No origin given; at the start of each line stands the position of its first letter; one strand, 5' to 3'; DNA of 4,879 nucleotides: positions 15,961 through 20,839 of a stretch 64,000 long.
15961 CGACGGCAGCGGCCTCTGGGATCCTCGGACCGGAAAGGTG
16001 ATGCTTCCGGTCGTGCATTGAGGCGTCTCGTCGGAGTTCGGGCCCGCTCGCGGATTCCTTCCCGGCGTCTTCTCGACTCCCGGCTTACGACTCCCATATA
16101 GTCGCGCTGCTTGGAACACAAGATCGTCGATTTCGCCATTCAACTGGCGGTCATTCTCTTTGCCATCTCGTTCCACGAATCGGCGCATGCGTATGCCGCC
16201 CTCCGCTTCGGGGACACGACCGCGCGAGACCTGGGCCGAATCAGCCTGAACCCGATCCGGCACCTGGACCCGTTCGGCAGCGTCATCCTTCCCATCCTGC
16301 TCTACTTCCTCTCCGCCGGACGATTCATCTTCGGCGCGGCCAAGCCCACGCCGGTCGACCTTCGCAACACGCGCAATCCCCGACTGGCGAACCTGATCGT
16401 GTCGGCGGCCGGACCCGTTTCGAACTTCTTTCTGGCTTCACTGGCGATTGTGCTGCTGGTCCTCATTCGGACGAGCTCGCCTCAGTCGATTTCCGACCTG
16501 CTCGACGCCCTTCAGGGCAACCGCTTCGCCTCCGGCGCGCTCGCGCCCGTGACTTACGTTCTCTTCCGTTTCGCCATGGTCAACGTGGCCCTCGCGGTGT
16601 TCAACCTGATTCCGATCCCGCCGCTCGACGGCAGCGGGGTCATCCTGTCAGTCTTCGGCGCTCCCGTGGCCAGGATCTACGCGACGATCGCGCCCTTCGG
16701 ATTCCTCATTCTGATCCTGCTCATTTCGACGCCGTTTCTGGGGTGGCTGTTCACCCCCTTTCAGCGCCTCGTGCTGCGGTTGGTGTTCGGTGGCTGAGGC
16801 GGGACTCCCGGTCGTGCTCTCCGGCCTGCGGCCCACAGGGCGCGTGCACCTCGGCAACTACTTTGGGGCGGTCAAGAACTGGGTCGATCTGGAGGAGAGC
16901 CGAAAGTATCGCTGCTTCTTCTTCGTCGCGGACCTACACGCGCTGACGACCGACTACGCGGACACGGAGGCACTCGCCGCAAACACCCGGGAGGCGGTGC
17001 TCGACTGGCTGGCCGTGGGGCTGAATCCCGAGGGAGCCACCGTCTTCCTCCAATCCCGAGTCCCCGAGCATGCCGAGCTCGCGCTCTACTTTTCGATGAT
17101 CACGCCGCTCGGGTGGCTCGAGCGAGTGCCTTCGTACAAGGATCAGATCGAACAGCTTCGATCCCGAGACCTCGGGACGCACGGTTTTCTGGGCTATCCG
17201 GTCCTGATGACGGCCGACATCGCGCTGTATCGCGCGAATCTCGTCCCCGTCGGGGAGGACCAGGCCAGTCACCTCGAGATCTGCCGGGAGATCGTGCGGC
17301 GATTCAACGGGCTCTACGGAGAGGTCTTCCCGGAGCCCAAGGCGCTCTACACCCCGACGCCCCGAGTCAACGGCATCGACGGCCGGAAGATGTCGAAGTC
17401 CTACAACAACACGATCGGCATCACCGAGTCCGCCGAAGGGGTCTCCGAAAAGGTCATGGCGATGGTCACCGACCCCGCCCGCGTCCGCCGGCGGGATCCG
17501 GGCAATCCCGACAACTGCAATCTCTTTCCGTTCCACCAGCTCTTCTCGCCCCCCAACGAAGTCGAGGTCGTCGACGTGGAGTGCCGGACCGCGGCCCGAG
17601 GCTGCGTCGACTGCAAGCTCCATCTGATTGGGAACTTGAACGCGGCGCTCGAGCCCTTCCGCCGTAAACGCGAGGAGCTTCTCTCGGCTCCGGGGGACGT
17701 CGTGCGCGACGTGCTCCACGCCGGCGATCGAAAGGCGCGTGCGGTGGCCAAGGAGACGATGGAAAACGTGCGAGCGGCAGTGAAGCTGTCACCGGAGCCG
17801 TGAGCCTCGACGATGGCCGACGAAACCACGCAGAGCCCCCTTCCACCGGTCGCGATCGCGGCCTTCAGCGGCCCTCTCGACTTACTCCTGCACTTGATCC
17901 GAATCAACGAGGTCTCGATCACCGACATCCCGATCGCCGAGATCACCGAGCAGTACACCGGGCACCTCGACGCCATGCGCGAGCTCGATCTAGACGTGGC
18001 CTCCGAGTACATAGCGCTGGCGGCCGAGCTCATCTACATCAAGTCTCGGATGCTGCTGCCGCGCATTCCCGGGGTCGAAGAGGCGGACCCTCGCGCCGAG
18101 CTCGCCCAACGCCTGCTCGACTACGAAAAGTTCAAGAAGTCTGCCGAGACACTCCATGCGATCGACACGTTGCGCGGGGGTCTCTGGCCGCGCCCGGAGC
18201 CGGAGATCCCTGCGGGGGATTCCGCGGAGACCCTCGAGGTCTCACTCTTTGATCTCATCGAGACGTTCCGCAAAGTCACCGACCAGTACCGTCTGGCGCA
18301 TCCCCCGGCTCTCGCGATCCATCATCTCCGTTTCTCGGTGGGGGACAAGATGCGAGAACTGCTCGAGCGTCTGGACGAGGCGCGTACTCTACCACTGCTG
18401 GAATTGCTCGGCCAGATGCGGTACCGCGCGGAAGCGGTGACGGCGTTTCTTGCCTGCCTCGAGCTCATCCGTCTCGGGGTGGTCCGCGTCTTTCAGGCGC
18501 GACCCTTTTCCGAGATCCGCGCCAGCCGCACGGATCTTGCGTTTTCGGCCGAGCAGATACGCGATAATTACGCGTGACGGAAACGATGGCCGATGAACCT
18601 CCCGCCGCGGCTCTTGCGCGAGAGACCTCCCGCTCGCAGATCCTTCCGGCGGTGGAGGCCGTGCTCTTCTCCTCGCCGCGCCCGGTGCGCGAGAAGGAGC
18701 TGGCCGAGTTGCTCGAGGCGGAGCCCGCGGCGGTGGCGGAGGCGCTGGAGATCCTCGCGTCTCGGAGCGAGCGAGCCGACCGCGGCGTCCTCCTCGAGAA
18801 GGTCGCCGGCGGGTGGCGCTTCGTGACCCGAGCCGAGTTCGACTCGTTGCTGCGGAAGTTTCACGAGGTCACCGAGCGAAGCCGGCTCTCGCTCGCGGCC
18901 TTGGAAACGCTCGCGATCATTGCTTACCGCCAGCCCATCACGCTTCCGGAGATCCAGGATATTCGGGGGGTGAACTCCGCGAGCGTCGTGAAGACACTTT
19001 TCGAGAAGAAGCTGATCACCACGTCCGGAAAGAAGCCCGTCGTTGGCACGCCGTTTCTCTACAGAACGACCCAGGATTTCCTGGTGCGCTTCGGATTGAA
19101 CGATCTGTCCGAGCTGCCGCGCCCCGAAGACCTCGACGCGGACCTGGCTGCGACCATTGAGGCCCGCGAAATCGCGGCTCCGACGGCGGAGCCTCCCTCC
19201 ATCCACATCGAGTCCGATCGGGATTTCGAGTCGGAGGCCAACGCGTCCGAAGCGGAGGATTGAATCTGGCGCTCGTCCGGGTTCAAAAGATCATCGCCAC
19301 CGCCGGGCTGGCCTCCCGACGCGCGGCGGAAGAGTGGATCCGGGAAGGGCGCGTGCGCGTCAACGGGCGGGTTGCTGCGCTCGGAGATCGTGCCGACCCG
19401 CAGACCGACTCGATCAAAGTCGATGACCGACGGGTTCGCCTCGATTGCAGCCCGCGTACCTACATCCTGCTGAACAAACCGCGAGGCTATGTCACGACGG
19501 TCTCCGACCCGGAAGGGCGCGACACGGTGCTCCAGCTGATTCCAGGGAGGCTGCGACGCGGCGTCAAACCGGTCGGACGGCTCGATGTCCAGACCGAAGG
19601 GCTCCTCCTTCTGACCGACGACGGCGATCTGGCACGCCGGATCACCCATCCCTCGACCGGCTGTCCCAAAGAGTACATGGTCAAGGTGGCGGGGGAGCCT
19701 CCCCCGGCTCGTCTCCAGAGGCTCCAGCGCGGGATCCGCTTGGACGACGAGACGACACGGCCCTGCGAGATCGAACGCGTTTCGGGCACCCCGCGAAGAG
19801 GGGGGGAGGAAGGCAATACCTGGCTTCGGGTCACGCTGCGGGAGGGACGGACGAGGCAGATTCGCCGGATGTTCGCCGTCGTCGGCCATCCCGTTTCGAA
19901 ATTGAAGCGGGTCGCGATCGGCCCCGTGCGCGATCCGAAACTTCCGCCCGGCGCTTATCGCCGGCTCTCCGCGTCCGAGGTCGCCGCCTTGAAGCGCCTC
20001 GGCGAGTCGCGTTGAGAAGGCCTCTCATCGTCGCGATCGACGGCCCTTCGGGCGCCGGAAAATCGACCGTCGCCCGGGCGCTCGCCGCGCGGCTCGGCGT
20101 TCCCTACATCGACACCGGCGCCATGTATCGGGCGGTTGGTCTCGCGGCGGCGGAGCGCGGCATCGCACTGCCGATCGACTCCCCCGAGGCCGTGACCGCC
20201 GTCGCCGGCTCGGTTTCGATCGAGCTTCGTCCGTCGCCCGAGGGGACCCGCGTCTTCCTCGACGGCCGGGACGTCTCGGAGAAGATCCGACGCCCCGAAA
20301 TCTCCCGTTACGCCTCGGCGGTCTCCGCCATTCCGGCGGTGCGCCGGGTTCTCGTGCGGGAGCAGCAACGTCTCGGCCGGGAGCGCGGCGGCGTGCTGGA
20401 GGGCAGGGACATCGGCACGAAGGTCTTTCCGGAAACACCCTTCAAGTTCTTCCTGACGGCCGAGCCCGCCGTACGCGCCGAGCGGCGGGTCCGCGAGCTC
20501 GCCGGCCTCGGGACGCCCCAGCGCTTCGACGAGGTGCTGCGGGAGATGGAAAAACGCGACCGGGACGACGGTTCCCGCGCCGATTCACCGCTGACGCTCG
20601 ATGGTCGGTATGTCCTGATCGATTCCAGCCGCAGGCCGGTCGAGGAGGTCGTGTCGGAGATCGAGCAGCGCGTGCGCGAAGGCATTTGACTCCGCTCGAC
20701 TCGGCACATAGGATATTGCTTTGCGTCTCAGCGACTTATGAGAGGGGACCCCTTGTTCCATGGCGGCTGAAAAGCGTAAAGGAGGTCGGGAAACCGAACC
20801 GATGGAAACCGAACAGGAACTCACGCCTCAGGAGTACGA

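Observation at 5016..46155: A family of heptad-periodic, lower-GC intergenic elements placed between co-directional genes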

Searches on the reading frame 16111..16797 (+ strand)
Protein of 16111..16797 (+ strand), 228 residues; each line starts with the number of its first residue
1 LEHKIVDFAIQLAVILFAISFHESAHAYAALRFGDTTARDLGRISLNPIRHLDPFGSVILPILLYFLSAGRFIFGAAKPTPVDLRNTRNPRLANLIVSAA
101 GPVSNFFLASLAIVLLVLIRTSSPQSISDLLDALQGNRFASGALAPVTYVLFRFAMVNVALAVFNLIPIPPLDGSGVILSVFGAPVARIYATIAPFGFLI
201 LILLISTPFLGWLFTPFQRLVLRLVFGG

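Call 14: search_protein_families(library=pfam, proteins=[window:16111-16797:+])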
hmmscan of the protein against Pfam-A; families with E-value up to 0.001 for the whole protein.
window:16111-16797:+ (228 aa): 1 family
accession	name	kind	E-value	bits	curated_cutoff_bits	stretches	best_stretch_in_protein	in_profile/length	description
PF02163.28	Peptidase_M50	-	1.2e-14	54.6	27.2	1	12-203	3-220/221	Peptidase family M50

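Call 31: find_encoding_contigs(protein=window:16111-16797:+, flank=10000, max_places=10)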
Protein window:16111-16797:+ (228 aa): 2 contigs read that carry it; 2 places shown.
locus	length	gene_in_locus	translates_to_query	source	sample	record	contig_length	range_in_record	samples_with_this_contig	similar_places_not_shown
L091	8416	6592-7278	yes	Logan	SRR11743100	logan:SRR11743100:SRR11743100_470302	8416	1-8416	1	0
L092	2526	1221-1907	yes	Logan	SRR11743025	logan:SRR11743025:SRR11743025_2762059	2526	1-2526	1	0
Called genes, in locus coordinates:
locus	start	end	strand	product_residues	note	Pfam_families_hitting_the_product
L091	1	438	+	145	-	?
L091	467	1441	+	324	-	PF01073:3Beta_HSD, PF01370:Epimerase, PF05368:NmrA, PF13460:NAD_binding_10, PF16363:GDP_Man_Dehyd (faint), PF07993:NAD_binding_4 (weak), PF04321:RmlD_sub_bind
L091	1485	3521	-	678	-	PF13349:DUF4097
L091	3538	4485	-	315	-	PF13490:zf-HC2 (weak), PF02985:HEAT (faint), PF25780:TPR_IPO5 (faint), PF13646:HEAT_2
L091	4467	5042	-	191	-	PF07638:Sigma70_ECF (weak), PF04542:Sigma70_r2, PF08281:Sigma70_r4_2, PF04545:Sigma70_r4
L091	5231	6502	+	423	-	PF04055:Radical_SAM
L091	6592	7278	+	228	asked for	PF02163:Peptidase_M50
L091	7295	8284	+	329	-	PF00579:tRNA-synt_1b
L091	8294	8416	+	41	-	?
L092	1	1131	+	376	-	?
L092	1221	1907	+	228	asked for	PF02163:Peptidase_M50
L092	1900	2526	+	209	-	?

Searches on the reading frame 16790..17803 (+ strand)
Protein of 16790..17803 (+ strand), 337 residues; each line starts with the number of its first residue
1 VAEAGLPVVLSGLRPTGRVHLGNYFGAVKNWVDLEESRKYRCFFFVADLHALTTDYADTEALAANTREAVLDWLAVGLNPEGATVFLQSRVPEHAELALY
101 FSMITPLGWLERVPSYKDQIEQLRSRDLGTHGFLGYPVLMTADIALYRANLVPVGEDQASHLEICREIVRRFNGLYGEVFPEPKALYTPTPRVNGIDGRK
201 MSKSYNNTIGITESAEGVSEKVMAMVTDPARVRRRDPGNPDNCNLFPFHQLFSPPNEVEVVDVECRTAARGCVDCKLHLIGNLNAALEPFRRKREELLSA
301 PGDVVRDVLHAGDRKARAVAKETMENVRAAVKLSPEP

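Call 75: search_protein_families(library=pfam, max_evalue=0.00001, proteins=[window:16790-17803:+])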
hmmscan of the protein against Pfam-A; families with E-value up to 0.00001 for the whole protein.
window:16790-17803:+ (337 aa): 1 family
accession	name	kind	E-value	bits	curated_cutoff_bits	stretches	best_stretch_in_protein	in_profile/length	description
PF00579.31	tRNA-synt_1b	-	1.8e-62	211.8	21.1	1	8-287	7-291/292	tRNA synthetases class I (W and Y)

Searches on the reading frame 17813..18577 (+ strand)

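Call 76: search_protein_families(library=pfam, max_evalue=0.00001, proteins=[window:17813-18577:+])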
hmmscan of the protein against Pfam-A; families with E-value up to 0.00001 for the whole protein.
window:17813-18577:+ (254 aa): 1 family
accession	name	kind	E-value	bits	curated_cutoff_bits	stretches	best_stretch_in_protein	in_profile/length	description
PF02616.19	SMC_ScpA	-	1.4e-27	97.6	24.6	1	28-236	1-228/232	Segregation and condensation protein ScpA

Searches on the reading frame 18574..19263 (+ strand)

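Call 76: search_protein_families(library=pfam, max_evalue=0.00001, proteins=[window:18574-19263:+])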
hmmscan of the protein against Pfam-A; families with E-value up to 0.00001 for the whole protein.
window:18574-19263:+ (229 aa): 1 family
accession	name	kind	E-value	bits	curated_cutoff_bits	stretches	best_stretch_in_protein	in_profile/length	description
PF04079.22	SMC_ScpB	-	3.2e-52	176.8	27.4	1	26-183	2-159/160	Segregation and condensation complex subunit ScpB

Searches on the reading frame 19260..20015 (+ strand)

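Call 76: search_protein_families(library=pfam, max_evalue=0.00001, proteins=[window:19260-20015:+])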
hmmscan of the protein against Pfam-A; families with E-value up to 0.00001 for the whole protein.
window:19260-20015:+ (251 aa): 2 families
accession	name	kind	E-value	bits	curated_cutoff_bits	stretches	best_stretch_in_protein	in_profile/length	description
PF00849.27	PseudoU_synth_2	-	4.8e-24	85.8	26.8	1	68-206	2-151/152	RNA pseudouridylate synthase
PF01479.30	S4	-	8.8e-12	45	22.8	1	6-45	1-42/48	S4 domain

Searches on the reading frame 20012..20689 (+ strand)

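Call 76: search_protein_families(library=pfam, max_evalue=0.00001, proteins=[window:20012-20689:+])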
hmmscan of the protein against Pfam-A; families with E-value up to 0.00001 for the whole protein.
window:20012-20689:+ (225 aa): 3 families
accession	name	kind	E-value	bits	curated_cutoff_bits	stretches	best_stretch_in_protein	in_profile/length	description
PF02224.24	Cytidylate_kin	-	4.1e-62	210.1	26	1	7-222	1-210/211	Cytidylate kinase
PF13189.12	Cytidylate_kin2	-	3.7e-08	34.2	28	1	6-184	1-151/176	Cytidylate kinase-like family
PF13238.12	AAA_18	-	4.5e-06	27.6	29.4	0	7-158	1-107/128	AAA domain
